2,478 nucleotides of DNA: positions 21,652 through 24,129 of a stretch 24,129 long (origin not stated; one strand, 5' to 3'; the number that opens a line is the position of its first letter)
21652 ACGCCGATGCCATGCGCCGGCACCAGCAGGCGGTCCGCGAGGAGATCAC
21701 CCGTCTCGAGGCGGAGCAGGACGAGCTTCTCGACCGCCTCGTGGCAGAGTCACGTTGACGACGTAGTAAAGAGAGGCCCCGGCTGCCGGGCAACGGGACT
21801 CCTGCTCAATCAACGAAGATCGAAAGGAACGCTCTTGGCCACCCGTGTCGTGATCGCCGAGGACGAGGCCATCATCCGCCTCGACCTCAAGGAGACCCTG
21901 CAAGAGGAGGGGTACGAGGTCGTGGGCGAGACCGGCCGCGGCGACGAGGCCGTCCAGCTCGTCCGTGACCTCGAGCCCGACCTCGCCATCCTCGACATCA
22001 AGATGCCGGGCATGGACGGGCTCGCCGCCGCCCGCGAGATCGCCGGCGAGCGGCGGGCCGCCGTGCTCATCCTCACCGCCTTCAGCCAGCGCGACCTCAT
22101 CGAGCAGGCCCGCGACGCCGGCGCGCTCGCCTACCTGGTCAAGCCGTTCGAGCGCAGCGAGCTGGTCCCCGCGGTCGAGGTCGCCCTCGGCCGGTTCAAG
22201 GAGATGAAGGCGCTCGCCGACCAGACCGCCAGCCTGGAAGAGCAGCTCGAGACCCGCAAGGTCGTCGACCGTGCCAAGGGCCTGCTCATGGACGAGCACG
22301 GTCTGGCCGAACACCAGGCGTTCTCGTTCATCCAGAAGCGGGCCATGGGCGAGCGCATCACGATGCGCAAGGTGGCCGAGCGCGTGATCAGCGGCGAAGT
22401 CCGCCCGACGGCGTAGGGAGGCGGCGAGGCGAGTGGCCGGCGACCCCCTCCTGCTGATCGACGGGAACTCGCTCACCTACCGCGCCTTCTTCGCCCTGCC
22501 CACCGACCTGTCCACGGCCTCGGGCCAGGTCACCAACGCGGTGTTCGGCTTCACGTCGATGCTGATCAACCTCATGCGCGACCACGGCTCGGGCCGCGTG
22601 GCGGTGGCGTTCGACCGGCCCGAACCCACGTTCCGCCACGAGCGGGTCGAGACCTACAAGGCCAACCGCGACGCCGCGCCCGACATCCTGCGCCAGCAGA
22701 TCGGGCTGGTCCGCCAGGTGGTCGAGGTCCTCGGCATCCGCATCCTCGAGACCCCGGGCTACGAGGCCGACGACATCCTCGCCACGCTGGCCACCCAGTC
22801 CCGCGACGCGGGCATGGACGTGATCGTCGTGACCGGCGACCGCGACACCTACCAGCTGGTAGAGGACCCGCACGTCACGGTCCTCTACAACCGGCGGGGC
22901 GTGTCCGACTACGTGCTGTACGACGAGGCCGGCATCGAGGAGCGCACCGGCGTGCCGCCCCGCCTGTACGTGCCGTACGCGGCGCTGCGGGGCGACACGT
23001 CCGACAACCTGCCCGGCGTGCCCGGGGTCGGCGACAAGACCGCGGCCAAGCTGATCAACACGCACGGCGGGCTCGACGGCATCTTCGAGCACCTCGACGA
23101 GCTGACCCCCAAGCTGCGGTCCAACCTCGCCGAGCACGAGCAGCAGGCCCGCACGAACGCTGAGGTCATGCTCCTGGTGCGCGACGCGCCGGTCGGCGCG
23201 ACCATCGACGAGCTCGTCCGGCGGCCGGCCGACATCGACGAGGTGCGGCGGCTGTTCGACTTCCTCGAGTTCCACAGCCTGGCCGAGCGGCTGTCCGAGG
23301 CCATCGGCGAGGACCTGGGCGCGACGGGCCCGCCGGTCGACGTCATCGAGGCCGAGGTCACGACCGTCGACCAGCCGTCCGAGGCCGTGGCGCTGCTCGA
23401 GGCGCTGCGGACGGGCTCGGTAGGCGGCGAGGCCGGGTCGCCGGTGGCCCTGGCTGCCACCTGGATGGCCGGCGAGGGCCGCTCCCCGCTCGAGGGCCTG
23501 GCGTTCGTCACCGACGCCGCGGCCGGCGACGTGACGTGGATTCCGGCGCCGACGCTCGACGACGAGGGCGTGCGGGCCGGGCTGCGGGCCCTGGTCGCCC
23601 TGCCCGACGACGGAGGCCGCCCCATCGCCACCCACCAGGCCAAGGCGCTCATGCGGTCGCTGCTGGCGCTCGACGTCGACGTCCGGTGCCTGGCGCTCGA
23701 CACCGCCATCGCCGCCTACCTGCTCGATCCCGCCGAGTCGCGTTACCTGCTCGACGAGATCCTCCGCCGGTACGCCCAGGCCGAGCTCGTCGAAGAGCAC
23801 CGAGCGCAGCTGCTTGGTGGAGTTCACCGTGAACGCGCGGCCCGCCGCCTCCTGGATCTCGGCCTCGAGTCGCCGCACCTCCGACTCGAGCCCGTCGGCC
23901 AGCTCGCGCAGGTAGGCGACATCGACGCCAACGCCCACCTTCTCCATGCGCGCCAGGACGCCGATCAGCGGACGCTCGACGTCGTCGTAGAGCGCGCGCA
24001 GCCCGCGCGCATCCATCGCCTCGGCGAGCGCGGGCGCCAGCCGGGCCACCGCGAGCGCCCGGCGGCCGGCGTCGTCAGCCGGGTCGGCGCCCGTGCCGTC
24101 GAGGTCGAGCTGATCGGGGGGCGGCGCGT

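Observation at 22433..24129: polA flips strand at a 12-bp inverted-repeat microhomology: intragenic inversion or fold-back chimera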

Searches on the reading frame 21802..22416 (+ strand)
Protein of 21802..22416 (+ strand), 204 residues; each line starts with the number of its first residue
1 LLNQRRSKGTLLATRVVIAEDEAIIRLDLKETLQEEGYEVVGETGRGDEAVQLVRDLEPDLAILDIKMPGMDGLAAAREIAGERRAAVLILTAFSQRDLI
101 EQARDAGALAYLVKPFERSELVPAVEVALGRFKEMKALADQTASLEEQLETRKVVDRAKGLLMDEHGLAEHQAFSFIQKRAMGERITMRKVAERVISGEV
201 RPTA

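Call 33: search_protein_families(library=pfam, proteins=[window:21802-22416:+])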
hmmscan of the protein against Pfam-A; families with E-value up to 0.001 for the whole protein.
window:21802-22416:+ (204 aa): 2 families
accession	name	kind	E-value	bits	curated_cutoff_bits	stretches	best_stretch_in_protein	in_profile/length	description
PF00072.30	Response_reg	-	3.1e-27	95.4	30.2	1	16-125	1-110/111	Response regulator receiver domain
PF03861.19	ANTAR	-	1.8e-19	69.7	27.3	1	144-196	2-54/54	ANTAR domain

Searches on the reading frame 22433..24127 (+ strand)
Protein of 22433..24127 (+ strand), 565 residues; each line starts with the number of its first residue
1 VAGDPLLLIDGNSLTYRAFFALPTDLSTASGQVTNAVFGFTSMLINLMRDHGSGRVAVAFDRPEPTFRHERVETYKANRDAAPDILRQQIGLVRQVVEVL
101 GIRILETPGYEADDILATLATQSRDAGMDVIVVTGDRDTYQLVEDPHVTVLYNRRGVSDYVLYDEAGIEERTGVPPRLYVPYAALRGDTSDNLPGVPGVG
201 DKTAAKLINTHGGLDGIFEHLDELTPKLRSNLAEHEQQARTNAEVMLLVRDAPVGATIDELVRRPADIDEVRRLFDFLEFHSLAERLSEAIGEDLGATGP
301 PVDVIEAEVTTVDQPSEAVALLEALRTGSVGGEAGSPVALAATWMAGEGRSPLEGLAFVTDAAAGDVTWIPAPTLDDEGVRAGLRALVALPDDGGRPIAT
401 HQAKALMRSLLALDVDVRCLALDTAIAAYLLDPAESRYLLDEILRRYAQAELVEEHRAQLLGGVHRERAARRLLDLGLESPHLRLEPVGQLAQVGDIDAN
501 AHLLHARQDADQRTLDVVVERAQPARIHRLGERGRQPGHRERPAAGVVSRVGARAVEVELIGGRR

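Call 4: search_protein_families(library=pfam, proteins=[window:22433-23788:+])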
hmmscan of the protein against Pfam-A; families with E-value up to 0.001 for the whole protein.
window:22433-23788:+ (452 aa): 2 families
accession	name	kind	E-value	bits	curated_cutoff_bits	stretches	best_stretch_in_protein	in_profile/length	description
PF02739.22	5_3_exonuc_N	-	1.2e-55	188.2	34.3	1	6-173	2-164/164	5'-3' exonuclease, N-terminal resolvase-like domain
PF01367.25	5_3_exonuc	-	1.6e-26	93.1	40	1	174-267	1-95/97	5'-3' exonuclease, C-terminal SAM fold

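Call 26: find_related_loci(query=window:22433-23788:+, collection=genome_contigs, flank=3000)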
Query window:22433-23788:+ (452 aa) in genome_contigs; peptide patterns used: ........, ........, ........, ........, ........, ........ (x = any residue, [..] = any of these).
599 stretches matched a pattern (row limit reached: there are more); 583 encode a relative of the query (tblastn E <= 1e-3); the best 80 are kept; 80 distinct loci.
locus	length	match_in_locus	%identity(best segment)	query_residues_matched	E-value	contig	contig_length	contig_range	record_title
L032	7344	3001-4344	78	1-452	0e+0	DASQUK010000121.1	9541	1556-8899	MAG TPA_asm: Acidimicrobiales bacterium isolate SMAG_U10959 k141_380227, whole genome shotgun sequence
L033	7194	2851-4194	78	1-452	0e+0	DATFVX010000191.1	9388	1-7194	MAG TPA_asm: Acidimicrobiales bacterium isolate SMAG_U9475 k141_7764171, whole genome shotgun sequence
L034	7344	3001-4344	78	1-452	0e+0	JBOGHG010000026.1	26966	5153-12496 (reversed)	MAG: Acidimicrobiales bacterium isolate SD8030_metabat2.bin.5 NODE_200_length_26966_cov_8.463356, whole genome shotgun s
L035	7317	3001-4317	71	5-452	0e+0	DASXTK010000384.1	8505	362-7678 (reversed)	MAG TPA_asm: Acidimicrobiales bacterium isolate SMAG_U4690 k141_2521244, whole genome shotgun sequence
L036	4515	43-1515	64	1-452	0e+0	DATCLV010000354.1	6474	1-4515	MAG TPA_asm: Acidimicrobiales bacterium isolate SMAG_U7131 k141_600805, whole genome shotgun sequence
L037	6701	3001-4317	67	6-452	0e+0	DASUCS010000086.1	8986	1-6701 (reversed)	MAG TPA_asm: Acidimicrobiales bacterium isolate SMAG_U1303 k141_634656, whole genome shotgun sequence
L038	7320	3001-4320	66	6-452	0e+0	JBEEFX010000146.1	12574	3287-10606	MAG: Acidimicrobiaceae bacterium isolate BP_91 scaffold_201456, whole genome shotgun sequence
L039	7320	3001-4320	66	6-452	0e+0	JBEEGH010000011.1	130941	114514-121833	MAG: Acidimicrobiaceae bacterium isolate BP_82 scaffold_3570835, whole genome shotgun sequence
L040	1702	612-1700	79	1-367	0e+0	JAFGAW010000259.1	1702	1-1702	MAG: Thermoleophilia bacterium isolate Zod_maxbin.0406_1 k87_6889238, whole genome shotgun sequence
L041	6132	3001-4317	66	6-452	0e+0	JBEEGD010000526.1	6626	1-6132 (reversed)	MAG: Acidimicrobiaceae bacterium isolate BP_86 scaffold_2415596, whole genome shotgun sequence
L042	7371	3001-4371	65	3-452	1e-179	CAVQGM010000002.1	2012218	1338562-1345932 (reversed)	MAG: uncultured Iamiaceae bacterium isolate MFD09779.bin.1.7 genome assembly, contig: contig_7917, whole genome shotgun 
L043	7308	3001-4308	66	5-448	5e-176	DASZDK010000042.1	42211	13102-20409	MAG TPA_asm: Acidimicrobiales bacterium isolate SMAG_U6466 k141_46922, whole genome shotgun sequence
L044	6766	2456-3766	62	6-452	7e-174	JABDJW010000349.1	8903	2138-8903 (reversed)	MAG: Acidimicrobiales bacterium isolate SS_bin_33 k127_2956303, whole genome shotgun sequence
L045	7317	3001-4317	63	4-452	7e-173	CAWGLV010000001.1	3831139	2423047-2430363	MAG: uncultured Microthrixaceae bacterium isolate MFD09779.bin.1.83 genome assembly, contig: contig_11972, whole genome 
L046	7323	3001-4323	64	6-452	4e-170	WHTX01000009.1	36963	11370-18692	MAG: Acidimicrobiia bacterium isolate Dino_bin48 NODE_1169_length_36963_cov_1.8065, whole genome shotgun sequence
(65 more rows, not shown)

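Call 33: search_protein_families(library=pfam, proteins=[window:22433-24127:+])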
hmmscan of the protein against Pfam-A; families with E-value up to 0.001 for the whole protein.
window:22433-24127:+ (565 aa): 2 families
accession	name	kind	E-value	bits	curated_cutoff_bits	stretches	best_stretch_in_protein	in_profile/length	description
PF02739.22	5_3_exonuc_N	-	1.8e-55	187.5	34.3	1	6-173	2-164/164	5'-3' exonuclease, N-terminal resolvase-like domain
PF01367.25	5_3_exonuc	-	2e-26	92.8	40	1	174-267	1-95/97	5'-3' exonuclease, C-terminal SAM fold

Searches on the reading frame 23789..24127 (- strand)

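Call 4: search_protein_families(library=pfam, proteins=[window:23789-24127:-])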
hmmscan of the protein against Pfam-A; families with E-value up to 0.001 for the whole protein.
window:23789-24127:- (113 aa): 1 family
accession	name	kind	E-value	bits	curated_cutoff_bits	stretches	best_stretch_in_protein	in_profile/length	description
PF00476.26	DNA_pol_A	-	3.1e-06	26.8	34.3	1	71-113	2-44/381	DNA polymerase family A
